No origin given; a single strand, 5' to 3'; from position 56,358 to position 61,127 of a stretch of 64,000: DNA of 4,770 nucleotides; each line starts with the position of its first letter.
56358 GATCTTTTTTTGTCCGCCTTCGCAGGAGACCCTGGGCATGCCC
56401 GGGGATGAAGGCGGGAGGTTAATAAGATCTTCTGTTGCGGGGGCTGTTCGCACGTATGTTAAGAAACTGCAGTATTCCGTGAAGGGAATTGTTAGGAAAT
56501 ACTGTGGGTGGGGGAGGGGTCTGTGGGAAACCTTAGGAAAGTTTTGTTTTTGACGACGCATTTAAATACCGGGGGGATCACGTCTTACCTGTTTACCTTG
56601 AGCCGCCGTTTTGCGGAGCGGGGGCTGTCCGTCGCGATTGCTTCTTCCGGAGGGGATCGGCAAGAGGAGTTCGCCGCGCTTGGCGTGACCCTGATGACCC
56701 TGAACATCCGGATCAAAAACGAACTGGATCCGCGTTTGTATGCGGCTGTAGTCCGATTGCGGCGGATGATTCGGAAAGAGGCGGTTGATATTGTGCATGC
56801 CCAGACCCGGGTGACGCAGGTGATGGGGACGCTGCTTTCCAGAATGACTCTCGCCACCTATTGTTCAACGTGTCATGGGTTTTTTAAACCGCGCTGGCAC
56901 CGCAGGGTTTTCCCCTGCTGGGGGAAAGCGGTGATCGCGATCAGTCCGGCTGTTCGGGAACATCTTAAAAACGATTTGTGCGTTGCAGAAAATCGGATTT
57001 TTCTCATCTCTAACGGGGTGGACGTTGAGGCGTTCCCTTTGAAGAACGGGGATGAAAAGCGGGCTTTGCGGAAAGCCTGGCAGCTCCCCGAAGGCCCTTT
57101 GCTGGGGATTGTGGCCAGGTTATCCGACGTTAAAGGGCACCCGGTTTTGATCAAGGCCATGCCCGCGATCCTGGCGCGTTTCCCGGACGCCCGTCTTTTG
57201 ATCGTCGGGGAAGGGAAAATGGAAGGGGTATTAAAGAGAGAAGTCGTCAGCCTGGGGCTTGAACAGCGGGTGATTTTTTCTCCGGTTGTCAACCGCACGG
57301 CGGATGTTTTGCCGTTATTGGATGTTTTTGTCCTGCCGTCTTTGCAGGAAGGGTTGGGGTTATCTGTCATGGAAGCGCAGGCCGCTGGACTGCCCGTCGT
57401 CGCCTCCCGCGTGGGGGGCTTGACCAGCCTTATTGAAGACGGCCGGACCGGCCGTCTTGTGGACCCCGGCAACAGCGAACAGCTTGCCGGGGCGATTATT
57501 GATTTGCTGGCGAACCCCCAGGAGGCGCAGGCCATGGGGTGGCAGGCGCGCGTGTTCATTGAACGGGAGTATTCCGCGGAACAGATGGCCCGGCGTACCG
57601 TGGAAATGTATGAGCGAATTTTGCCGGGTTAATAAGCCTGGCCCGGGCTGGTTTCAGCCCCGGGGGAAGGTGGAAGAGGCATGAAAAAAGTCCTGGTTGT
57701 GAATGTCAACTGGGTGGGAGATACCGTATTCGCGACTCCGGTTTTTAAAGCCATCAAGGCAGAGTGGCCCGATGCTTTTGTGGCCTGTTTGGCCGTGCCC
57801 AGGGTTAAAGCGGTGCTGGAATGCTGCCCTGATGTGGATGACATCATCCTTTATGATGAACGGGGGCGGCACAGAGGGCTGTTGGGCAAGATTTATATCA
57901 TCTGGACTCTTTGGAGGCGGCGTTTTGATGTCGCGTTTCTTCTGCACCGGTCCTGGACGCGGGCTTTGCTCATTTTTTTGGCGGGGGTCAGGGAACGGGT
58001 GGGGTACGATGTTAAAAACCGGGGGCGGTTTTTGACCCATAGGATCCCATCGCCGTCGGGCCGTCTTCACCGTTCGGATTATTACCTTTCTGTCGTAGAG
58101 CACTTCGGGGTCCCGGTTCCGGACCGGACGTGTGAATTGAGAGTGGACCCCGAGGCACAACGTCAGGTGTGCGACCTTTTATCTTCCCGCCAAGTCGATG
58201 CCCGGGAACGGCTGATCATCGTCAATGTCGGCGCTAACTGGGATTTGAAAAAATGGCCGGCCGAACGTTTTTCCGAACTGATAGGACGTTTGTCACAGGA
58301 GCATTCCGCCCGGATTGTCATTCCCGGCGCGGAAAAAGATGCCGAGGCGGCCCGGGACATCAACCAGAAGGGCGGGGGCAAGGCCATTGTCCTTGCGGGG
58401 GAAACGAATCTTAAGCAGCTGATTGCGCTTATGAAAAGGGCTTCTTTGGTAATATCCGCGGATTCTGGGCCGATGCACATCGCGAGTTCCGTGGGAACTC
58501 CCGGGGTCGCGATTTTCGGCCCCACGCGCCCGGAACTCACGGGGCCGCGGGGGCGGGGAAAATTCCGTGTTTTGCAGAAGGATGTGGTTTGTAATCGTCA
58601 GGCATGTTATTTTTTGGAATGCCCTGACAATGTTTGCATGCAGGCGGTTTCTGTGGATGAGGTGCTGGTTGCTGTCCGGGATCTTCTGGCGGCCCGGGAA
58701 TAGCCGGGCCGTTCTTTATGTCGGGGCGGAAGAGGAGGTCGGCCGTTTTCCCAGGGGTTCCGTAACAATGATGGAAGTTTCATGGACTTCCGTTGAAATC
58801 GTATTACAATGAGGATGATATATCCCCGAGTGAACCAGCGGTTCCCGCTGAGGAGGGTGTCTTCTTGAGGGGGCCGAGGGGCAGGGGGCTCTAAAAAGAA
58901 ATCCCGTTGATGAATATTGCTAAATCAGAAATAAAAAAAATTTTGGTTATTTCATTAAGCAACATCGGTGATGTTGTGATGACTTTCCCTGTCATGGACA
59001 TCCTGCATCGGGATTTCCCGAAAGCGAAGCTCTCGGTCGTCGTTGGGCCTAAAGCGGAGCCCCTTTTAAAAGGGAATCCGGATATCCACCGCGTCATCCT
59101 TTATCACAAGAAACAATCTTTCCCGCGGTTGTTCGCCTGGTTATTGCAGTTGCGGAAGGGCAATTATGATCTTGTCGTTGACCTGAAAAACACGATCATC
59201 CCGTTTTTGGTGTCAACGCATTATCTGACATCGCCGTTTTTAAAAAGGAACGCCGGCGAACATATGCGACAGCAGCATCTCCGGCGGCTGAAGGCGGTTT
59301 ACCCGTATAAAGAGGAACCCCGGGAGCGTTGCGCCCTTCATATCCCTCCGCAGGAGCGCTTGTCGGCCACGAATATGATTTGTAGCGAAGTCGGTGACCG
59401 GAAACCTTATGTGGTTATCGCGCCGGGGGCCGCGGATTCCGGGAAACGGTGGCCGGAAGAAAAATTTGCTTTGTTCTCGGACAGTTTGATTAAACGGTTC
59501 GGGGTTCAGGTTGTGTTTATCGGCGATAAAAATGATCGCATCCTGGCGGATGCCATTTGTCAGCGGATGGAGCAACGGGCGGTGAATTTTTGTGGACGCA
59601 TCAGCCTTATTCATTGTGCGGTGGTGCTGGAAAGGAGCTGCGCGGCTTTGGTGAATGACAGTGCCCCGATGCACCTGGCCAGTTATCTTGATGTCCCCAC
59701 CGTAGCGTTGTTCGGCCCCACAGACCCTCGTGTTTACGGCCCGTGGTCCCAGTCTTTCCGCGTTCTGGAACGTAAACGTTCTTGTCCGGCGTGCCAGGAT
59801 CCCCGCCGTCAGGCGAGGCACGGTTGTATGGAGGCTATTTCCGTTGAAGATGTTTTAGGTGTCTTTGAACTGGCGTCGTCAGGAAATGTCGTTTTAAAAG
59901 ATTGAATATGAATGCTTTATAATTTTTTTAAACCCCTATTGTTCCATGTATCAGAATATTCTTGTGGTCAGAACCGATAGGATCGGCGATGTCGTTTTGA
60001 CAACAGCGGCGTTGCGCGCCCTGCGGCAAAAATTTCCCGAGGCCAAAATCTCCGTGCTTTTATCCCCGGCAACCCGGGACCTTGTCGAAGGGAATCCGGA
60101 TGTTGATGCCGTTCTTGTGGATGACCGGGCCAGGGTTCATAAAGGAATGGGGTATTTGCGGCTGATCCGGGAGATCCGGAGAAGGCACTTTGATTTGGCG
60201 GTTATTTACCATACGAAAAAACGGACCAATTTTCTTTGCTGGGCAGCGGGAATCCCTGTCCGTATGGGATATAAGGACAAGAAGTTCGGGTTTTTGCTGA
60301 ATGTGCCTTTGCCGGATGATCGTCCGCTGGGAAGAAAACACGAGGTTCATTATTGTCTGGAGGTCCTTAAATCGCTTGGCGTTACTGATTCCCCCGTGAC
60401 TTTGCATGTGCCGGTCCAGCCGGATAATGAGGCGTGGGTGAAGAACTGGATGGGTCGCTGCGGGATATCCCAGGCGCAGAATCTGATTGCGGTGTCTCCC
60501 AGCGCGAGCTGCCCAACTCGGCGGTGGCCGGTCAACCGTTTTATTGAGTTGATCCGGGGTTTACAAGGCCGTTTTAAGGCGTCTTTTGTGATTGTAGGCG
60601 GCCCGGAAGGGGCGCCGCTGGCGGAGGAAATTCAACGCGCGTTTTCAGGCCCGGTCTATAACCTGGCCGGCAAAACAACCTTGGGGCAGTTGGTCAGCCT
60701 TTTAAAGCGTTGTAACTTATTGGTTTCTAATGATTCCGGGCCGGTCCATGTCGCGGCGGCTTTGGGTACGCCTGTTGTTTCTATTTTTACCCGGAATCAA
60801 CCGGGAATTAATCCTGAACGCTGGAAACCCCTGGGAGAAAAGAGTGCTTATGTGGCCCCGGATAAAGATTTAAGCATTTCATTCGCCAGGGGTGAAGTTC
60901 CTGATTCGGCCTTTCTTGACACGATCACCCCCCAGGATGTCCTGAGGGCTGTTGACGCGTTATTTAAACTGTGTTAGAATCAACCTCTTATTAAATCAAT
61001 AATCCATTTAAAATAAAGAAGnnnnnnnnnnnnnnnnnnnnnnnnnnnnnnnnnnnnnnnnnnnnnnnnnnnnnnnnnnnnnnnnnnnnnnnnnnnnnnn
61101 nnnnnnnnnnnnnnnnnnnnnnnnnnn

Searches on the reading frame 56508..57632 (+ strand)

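Call 64: search_protein_families(library=pfam, proteins=[window:56508-57632:+], max_evalue=0.00001)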
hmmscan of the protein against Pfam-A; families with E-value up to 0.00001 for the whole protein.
window:56508-57632:+ (374 aa): 7 families
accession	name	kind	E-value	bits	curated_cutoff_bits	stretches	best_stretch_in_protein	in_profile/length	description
PF00534.26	Glycos_transf_1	-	2.6e-38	131.7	26.4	1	185-348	3-170/172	Glycosyl transferases group 1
PF13692.12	Glyco_trans_1_4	-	3.5e-37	128.2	27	1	197-336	2-142/142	Glycosyl transferases group 1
PF13439.12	Glyco_transf_4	-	7.4e-23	81.8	28.5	1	22-174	2-169/170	Glycosyltransferase Family 4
PF13579.12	Glyco_trans_4_4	-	2.4e-13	51.2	29.7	1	22-170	1-158/158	Glycosyl transferase 4-like domain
PF20706.3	GT4-conflict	-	2.6e-11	43.6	26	1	142-362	150-383/385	Family 4 Glycosyltransferase in conflict systems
PF13477.12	Glyco_trans_4_2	-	2.6e-09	37.8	23.4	1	26-124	11-108/139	Glycosyl transferase 4-like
PF13524.12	Glyco_trans_1_2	-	2.5e-08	34.4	25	1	277-363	57-141/144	Glycosyl transferase-like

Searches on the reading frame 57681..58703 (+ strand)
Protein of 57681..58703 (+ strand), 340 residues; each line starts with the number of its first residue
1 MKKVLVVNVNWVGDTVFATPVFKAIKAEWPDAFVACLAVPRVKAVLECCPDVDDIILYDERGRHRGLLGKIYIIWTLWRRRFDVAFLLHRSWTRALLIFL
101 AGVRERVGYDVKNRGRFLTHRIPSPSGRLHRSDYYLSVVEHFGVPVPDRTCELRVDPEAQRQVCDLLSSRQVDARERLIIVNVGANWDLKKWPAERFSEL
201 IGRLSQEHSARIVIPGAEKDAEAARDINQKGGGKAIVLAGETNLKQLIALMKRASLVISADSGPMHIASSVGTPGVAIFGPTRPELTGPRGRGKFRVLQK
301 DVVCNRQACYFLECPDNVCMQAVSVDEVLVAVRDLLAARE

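Call 64: search_protein_families(library=pfam, proteins=[window:57681-58703:+], max_evalue=0.00001)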
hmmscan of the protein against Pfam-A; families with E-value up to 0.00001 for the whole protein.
window:57681-58703:+ (340 aa): 1 family
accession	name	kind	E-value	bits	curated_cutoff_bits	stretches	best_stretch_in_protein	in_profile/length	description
PF01075.23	Glyco_transf_9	-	1e-39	136.8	22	1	76-294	7-224/247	Glycosyltransferase family 9 (heptosyltransferase)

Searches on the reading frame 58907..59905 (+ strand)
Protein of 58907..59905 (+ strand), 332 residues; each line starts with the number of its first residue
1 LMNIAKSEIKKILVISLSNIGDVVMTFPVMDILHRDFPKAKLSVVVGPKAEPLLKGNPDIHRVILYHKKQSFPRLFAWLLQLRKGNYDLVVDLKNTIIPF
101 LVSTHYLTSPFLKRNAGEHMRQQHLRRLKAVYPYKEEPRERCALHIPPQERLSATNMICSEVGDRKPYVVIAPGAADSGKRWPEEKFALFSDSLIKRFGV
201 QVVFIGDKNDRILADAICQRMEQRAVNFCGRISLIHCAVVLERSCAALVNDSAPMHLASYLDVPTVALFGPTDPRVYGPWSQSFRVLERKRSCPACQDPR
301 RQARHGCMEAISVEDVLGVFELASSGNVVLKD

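Call 64: search_protein_families(library=pfam, proteins=[window:58907-59905:+], max_evalue=0.00001)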
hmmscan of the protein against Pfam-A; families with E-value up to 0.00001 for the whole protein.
window:58907-59905:+ (332 aa): 1 family
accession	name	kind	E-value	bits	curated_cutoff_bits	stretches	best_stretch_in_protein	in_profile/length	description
PF01075.23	Glyco_transf_9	-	6.5e-30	104.7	22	1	159-298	102-238/247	Glycosyltransferase family 9 (heptosyltransferase)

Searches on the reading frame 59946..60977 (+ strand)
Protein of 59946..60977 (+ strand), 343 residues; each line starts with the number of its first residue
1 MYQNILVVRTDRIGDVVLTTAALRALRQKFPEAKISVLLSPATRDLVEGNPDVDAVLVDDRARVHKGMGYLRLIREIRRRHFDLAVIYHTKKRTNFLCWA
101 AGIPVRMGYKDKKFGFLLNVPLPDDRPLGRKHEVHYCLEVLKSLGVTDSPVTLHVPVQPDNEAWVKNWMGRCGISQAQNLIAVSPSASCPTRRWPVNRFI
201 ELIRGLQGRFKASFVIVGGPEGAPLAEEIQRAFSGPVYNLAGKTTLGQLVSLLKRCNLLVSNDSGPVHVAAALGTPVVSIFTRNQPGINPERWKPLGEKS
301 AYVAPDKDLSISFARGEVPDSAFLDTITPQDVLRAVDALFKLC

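Call 64: search_protein_families(library=pfam, proteins=[window:59946-60977:+], max_evalue=0.00001)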
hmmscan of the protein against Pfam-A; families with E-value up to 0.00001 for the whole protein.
window:59946-60977:+ (343 aa): 1 family
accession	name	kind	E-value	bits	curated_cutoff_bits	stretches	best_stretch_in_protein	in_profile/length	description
PF01075.23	Glyco_transf_9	-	4.8e-33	115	22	1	71-303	2-227/247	Glycosyltransferase family 9 (heptosyltransferase)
